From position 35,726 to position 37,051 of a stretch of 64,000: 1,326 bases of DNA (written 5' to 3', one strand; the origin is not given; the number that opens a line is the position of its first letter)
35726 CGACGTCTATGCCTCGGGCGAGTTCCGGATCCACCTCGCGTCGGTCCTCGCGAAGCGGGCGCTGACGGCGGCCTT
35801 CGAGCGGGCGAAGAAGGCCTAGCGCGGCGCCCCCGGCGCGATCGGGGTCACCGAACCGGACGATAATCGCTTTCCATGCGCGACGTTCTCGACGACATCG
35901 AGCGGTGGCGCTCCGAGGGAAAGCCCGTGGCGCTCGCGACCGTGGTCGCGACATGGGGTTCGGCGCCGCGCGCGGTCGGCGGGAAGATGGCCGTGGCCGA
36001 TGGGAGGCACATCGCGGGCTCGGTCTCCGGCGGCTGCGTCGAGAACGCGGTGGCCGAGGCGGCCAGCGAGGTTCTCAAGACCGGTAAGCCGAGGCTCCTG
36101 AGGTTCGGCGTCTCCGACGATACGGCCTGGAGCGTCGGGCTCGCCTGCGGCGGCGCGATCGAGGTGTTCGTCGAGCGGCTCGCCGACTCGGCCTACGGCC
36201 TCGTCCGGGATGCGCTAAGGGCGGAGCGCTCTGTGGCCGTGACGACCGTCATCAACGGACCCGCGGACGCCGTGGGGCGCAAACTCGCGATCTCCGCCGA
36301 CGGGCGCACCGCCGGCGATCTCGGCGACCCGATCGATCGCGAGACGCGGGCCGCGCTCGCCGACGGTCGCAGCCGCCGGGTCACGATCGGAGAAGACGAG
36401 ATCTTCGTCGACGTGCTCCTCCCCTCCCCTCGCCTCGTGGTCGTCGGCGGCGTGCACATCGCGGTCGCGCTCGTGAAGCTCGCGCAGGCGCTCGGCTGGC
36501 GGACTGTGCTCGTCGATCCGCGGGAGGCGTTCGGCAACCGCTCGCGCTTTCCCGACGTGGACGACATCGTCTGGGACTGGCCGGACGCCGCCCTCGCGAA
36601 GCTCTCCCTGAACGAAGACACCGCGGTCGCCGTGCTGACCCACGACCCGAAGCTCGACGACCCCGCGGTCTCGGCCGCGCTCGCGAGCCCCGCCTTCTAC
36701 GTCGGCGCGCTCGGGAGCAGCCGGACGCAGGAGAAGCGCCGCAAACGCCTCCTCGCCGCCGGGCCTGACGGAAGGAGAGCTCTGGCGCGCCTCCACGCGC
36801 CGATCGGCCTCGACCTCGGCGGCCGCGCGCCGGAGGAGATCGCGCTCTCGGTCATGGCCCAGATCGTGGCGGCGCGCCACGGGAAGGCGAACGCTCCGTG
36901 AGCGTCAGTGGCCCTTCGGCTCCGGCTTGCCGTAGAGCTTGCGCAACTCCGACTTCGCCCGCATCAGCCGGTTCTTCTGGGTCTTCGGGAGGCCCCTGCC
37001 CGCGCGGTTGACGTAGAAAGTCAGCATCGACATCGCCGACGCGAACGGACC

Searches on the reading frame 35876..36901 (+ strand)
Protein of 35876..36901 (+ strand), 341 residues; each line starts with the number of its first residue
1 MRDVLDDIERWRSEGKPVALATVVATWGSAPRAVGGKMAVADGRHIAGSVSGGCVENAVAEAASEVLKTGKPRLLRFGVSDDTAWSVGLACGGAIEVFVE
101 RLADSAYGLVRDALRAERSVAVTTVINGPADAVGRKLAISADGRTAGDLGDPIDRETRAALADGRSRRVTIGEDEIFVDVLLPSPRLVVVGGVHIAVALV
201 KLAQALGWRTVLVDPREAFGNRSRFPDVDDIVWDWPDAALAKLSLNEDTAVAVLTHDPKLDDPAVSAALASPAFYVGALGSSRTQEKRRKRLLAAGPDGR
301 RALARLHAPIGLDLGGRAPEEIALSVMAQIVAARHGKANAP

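Call 41: find_encoding_contigs(protein=window:35876-36901:+, flank=2000, max_places=3)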
Protein window:35876-36901:+ (341 aa): no gene with exactly this product is on record in the collection.
